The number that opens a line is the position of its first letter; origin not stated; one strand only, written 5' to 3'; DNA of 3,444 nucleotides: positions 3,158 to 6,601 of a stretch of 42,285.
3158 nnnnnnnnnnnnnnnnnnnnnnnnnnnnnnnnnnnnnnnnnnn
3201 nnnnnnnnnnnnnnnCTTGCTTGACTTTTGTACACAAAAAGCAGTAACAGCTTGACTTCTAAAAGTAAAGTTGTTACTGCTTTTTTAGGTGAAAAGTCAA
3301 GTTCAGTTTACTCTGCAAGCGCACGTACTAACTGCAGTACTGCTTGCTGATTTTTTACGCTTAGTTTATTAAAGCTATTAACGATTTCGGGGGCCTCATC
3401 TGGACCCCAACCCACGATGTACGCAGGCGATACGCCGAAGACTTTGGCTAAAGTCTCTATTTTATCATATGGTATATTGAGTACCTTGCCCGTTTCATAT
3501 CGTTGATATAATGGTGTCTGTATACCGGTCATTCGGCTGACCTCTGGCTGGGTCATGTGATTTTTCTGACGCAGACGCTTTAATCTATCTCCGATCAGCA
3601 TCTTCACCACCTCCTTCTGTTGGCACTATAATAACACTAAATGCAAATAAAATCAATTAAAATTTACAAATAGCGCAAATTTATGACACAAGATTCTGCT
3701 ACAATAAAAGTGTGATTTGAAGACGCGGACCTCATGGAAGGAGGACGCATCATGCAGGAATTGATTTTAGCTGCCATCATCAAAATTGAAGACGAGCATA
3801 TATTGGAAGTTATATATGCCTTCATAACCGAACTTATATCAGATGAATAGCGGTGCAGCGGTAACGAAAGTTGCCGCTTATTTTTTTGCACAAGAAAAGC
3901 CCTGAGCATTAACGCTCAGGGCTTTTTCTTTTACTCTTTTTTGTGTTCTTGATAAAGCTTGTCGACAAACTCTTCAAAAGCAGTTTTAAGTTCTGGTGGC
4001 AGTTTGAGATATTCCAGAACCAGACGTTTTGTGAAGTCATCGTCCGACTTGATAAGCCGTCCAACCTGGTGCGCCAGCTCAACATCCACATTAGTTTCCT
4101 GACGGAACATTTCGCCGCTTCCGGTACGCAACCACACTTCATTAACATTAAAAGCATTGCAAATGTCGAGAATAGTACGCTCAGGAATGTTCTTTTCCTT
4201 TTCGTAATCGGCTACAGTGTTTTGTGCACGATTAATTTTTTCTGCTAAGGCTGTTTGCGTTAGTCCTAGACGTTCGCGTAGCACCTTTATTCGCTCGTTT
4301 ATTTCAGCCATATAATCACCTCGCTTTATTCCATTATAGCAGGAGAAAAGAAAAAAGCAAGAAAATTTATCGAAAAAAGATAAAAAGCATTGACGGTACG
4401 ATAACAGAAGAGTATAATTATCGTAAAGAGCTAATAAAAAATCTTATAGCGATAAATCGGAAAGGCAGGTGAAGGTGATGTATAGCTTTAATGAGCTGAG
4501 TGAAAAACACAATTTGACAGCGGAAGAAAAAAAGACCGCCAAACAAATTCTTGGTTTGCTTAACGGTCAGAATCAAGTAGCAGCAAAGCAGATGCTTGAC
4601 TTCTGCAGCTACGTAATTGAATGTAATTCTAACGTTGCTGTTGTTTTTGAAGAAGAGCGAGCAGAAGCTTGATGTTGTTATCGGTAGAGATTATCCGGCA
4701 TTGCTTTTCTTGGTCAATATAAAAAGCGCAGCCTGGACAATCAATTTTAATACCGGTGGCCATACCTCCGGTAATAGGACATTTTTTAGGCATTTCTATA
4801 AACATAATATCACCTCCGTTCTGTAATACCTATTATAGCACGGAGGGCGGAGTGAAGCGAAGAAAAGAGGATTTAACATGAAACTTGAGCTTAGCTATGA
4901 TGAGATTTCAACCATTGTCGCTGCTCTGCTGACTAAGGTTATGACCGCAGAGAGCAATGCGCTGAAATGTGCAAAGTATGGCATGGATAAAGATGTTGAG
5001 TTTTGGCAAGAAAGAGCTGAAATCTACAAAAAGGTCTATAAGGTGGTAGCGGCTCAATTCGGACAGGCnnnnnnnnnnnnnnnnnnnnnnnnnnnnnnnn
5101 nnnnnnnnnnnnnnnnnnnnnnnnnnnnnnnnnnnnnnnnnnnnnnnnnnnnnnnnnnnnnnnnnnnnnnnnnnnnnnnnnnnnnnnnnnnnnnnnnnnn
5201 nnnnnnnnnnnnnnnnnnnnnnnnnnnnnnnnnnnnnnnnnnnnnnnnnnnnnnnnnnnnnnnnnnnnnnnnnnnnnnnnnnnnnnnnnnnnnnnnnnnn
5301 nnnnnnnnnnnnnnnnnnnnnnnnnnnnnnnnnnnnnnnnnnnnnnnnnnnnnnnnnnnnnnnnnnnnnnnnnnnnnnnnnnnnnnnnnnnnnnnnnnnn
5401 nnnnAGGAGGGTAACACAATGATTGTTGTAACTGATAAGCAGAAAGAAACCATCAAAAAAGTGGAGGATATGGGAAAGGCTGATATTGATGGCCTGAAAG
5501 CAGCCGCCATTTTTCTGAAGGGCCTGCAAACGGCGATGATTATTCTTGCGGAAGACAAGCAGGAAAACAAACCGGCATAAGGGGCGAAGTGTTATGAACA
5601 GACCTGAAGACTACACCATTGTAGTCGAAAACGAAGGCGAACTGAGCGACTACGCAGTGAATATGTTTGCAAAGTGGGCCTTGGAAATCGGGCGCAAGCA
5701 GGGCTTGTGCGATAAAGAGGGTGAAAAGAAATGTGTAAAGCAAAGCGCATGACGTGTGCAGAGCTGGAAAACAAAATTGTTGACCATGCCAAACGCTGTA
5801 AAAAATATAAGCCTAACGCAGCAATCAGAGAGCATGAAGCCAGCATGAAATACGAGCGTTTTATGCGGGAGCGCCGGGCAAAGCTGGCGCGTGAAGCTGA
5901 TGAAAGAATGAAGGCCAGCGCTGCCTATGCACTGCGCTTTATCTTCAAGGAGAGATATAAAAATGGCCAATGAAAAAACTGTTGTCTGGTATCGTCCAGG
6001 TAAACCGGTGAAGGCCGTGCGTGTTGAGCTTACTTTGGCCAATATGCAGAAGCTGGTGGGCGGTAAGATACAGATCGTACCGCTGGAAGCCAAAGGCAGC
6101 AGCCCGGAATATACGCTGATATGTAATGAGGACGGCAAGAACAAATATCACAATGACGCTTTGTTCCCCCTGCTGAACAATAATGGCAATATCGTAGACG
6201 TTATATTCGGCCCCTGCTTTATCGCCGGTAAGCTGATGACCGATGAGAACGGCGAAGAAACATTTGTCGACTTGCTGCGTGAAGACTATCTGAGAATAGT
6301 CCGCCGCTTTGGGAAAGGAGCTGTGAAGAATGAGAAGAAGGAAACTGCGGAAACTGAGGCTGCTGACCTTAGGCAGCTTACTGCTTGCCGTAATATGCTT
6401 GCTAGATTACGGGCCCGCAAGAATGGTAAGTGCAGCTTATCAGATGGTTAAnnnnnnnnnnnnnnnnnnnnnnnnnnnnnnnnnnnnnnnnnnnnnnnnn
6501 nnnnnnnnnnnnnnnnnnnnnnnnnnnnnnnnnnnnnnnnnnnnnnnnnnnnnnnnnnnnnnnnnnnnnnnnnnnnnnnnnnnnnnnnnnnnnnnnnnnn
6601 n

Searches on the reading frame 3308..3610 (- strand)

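Call 70: search_protein_families(library=pfam, proteins=[window:3308-3610:-], max_evalue=0.01)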
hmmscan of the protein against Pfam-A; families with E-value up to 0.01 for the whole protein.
window:3308-3610:- (100 aa): 5 families
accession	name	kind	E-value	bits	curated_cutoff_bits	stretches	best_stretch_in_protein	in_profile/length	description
PF13560.12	HTH_31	-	9e-10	39.2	27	1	6-63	2-59/64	Helix-turn-helix domain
PF01381.28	HTH_3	-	1.5e-09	38.2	23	1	10-65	1-55/55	Helix-turn-helix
PF12844.13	HTH_19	-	1.2e-08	35.1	30.2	1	7-65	1-58/64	Helix-turn-helix domain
PF13443.12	HTH_26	-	2.4e-08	34.5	22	1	9-70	1-62/63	Cro/C1-type HTH DNA-binding domain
PF15731.11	MqsA_antitoxin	-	0.0047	17.5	30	1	7-44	71-108/131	Antitoxin component of bacterial toxin-antitoxin system, MqsA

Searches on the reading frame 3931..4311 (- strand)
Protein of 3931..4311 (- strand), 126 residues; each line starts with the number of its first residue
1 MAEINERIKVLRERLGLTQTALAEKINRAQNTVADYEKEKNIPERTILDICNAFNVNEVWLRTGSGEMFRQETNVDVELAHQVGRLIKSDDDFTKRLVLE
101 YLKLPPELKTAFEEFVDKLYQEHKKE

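Call 70: search_protein_families(library=pfam, proteins=[window:3931-4311:-], max_evalue=0.01)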
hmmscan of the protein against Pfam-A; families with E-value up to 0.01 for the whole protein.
window:3931-4311:- (126 aa): 4 families
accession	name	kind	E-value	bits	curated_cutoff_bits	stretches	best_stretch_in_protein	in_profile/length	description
PF01381.28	HTH_3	-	5.1e-10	39.7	23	1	8-61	1-55/55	Helix-turn-helix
PF12844.13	HTH_19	-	9.9e-10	38.6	30.2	1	5-67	1-64/64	Helix-turn-helix domain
PF13560.12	HTH_31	-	7.4e-08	33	27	1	7-58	5-58/64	Helix-turn-helix domain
PF13443.12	HTH_26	-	1.3e-05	25.8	22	1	7-57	1-53/63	Cro/C1-type HTH DNA-binding domain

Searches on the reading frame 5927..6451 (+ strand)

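Call 70: search_protein_families(library=pfam, proteins=[window:5927-6451:+], max_evalue=0.01)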
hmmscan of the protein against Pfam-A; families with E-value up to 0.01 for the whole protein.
window:5927-6451:+ (174 aa): 1 family
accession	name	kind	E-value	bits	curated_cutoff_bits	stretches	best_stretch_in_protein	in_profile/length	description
PF12957.13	DUF3846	-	9.1e-14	51.9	27.5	1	19-110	3-86/103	Domain of unknown function (DUF3846)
